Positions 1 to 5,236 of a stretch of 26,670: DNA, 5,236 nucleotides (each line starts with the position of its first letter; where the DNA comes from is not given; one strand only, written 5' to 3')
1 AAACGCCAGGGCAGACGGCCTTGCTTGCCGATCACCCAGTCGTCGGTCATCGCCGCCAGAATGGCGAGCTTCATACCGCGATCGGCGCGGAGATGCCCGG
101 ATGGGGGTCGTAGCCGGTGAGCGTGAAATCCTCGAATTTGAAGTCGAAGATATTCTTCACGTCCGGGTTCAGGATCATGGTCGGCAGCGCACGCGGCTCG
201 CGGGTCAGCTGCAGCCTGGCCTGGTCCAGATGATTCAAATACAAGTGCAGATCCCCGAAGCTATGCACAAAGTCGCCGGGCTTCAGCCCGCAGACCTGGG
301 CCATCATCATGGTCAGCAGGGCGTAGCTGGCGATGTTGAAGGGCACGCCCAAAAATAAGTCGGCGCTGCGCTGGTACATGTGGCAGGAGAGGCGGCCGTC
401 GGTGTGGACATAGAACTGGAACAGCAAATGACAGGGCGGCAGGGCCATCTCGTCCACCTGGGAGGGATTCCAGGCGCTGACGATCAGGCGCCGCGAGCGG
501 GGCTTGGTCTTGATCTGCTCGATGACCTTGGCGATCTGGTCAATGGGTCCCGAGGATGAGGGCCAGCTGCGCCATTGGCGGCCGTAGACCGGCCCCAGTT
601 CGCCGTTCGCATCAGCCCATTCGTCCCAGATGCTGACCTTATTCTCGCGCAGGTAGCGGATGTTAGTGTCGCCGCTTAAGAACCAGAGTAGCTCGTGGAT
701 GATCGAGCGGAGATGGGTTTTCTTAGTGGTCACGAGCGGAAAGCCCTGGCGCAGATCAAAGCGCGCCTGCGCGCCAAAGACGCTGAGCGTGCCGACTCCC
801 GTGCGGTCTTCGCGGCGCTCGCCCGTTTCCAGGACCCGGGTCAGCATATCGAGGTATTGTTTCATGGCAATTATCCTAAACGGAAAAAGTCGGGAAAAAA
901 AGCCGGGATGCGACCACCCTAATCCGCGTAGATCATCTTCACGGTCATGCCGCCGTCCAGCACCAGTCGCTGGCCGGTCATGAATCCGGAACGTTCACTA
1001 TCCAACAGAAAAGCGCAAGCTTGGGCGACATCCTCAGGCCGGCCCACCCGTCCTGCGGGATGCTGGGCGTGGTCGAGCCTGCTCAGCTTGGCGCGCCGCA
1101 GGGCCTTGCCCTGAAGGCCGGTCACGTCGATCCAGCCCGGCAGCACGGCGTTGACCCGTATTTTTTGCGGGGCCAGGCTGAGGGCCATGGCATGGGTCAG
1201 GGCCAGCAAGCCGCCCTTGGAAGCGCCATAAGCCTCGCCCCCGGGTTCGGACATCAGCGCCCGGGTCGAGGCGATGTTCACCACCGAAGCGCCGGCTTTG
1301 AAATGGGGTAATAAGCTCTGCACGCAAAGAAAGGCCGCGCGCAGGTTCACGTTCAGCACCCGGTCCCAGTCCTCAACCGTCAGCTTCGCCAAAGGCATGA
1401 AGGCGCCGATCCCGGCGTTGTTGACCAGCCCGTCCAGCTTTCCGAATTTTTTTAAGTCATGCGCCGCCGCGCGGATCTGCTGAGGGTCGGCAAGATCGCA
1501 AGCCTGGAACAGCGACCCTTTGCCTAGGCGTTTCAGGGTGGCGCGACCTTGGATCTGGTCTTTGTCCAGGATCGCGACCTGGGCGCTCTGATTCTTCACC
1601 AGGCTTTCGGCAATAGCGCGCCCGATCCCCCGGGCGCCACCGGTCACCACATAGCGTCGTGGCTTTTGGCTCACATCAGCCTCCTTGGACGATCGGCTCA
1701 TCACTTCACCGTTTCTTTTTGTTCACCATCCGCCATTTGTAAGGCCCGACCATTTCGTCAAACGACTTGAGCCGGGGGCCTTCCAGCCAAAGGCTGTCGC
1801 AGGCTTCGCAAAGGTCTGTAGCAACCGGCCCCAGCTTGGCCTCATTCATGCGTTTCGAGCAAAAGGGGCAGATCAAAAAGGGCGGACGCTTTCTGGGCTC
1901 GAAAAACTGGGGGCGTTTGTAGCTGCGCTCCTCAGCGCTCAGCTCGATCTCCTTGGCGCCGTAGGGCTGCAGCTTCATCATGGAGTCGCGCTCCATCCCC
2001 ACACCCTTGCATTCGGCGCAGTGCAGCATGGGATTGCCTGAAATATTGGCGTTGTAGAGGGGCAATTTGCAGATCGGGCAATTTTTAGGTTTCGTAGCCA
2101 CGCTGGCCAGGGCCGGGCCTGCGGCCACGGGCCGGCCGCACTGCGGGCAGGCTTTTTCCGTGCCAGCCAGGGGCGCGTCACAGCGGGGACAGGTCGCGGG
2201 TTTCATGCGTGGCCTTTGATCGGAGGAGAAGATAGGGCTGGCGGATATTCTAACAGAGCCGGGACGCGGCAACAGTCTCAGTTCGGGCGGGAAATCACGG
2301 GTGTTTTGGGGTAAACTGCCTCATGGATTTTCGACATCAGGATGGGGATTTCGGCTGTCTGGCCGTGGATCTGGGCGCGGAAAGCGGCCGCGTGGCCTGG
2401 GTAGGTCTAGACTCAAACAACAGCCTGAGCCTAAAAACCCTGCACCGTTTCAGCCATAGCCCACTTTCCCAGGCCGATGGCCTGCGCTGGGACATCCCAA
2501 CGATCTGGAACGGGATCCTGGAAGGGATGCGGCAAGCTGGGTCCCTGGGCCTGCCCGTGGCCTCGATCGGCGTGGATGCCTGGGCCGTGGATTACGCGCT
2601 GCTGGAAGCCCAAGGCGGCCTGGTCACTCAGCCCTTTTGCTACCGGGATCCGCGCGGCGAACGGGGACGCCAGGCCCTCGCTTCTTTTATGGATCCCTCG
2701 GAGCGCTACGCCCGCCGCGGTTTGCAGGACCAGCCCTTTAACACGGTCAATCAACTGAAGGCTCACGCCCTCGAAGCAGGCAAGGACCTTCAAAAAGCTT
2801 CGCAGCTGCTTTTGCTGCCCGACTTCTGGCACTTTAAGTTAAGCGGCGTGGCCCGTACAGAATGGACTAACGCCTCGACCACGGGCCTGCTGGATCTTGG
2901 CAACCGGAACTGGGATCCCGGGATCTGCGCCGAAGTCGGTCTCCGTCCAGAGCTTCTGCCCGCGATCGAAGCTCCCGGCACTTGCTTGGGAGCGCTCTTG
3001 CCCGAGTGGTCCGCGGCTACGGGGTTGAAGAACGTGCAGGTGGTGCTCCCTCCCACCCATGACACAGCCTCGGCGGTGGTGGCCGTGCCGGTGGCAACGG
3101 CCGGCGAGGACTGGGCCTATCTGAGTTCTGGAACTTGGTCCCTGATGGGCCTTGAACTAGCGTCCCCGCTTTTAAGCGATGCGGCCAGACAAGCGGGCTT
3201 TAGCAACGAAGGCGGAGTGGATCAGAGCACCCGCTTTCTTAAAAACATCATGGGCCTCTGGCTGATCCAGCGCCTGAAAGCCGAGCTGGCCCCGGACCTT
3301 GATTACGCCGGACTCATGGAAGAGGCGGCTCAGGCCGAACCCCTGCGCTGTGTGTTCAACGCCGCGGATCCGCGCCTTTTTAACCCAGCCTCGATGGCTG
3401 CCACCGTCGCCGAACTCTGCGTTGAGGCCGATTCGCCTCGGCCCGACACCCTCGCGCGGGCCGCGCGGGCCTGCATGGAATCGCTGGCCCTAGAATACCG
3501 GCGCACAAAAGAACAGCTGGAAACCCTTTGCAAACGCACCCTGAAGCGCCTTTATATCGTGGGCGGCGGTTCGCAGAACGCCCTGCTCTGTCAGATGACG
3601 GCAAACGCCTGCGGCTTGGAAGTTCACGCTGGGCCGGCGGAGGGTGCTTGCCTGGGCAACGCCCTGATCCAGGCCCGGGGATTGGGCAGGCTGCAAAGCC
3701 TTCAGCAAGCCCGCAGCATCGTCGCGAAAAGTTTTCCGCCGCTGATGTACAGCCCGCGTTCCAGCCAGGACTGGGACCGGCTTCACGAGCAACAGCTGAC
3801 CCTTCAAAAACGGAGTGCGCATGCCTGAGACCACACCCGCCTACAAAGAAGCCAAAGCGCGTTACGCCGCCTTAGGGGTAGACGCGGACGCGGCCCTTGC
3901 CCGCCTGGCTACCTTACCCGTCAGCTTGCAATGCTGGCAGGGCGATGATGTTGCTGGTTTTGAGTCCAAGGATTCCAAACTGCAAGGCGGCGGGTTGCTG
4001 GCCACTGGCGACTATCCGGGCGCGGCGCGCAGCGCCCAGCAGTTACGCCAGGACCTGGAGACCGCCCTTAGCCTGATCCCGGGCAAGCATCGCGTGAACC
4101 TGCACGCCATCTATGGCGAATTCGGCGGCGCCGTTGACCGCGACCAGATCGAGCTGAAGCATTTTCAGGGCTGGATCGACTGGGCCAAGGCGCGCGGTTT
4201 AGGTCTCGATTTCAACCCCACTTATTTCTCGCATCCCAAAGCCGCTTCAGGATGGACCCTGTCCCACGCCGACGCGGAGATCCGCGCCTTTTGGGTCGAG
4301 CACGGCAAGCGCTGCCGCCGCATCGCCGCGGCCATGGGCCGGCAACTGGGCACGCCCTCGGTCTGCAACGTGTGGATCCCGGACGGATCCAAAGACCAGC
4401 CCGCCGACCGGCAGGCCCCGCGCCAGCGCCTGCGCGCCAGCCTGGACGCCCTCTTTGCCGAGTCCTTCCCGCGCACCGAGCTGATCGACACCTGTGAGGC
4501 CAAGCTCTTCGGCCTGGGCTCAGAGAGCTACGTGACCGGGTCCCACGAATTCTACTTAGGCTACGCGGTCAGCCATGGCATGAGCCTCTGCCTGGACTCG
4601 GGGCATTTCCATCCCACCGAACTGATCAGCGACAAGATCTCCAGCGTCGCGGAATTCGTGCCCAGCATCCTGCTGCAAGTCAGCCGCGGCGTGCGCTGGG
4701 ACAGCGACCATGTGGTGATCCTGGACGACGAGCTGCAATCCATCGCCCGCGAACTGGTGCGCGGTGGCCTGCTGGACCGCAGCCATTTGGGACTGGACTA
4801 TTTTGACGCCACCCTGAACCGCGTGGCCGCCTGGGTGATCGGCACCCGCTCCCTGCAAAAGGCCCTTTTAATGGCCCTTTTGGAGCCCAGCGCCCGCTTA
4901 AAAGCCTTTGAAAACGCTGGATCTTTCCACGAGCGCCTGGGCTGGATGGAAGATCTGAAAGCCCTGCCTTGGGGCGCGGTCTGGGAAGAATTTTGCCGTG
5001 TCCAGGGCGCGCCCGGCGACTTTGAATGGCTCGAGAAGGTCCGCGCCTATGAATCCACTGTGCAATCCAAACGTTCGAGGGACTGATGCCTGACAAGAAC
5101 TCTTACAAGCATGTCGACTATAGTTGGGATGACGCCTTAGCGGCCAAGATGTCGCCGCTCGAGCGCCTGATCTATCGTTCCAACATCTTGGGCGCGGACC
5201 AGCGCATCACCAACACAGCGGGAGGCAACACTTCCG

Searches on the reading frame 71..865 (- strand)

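Call 34: search_protein_families(library=pfam, proteins=[window:71-865:-], max_evalue=0.001)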
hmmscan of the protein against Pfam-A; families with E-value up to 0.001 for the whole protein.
window:71-865:- (264 aa): 1 family
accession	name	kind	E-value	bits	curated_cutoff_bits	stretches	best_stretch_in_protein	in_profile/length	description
PF00303.24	Thymidylat_synt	-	4.3e-125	416.7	24.3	1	2-264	1-266/266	Thymidylate synthase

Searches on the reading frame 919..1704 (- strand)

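Call 34: search_protein_families(library=pfam, proteins=[window:919-1704:-], max_evalue=0.001)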
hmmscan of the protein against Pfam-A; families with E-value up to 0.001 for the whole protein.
window:919-1704:- (261 aa): 5 families
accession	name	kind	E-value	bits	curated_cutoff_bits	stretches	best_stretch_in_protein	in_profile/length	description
PF13561.12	adh_short_C2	-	2.2e-60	204.6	27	1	24-254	3-236/236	Enoyl-(Acyl carrier protein) reductase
PF00106.31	adh_short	-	2.7e-48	164.5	26.6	1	19-200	4-189/195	short chain dehydrogenase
PF08659.16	KR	-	5.2e-15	56.3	22.6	1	18-171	3-161/180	KR domain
PF23441.1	SDR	-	2.3e-09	37.5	27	1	19-253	11-255/258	SDR-like rossmann domain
PF01073.25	3Beta_HSD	-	0.00038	20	22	1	19-86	1-69/280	3-beta hydroxysteroid dehydrogenase/isomerase family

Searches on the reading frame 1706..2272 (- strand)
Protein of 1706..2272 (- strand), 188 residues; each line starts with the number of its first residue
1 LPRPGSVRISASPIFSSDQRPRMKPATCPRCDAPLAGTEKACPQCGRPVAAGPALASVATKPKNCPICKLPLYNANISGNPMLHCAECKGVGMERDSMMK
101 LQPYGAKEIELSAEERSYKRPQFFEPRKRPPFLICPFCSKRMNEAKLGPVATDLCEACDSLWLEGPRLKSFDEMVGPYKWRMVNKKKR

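Call 34: search_protein_families(library=pfam, proteins=[window:1706-2272:-], max_evalue=0.001)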
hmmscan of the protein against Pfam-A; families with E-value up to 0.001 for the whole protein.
window:1706-2272:- (188 aa): 5 families
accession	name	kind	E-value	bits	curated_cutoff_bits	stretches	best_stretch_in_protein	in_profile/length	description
PF13453.11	Zn_ribbon_TFIIB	-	1.4e-05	24.8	22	0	134-164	1-31/41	Transcription factor zinc-finger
PF12773.13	DZR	-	0.00015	22.3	27.3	0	23-46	22-45/45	Double zinc ribbon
PF13240.11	Zn_Ribbon_1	-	0.00031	20.9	25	1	28-49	2-23/23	zinc-ribbon domain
PF07191.17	Zn_ribbon_6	-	0.00037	20.9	25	0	27-91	2-58/67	Double zinc ribbon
PF17032.10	Zn_ribbon_15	-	0.00073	20.7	28.9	0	58-143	14-63/73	zinc-ribbon family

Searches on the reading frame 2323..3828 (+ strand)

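Call 34: search_protein_families(library=pfam, proteins=[window:2323-3828:+], max_evalue=0.001)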
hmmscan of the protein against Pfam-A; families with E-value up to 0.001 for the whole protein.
window:2323-3828:+ (501 aa): 2 families
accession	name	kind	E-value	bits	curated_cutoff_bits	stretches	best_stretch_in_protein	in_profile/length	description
PF02782.22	FGGY_C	-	1.2e-36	126.8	27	1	265-452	1-196/198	FGGY family of carbohydrate kinases, C-terminal domain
PF00370.27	FGGY_N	-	3.6e-21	76.3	28.8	1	13-253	3-244/245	FGGY family of carbohydrate kinases, N-terminal domain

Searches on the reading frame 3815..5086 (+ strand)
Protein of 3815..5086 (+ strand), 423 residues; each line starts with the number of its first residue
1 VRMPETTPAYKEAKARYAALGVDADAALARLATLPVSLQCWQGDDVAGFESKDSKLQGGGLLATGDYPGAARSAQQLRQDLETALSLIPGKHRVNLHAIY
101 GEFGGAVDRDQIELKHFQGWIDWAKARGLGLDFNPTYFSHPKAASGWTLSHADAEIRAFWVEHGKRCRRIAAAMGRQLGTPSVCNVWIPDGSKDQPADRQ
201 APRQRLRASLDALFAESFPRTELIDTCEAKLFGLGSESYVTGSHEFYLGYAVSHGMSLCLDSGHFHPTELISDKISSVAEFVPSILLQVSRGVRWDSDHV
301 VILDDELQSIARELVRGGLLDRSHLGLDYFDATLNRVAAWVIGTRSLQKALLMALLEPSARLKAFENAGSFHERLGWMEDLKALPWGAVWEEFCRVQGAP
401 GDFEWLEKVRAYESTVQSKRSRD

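Call 34: search_protein_families(library=pfam, proteins=[window:3815-5086:+], max_evalue=0.001)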
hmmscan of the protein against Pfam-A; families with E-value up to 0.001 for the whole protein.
window:3815-5086:+ (423 aa): 1 family
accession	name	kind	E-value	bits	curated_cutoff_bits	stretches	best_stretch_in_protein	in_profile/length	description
PF06134.17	RhaA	-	4.9e-186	619.4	22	1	9-420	6-417/417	L-rhamnose isomerase (RhaA)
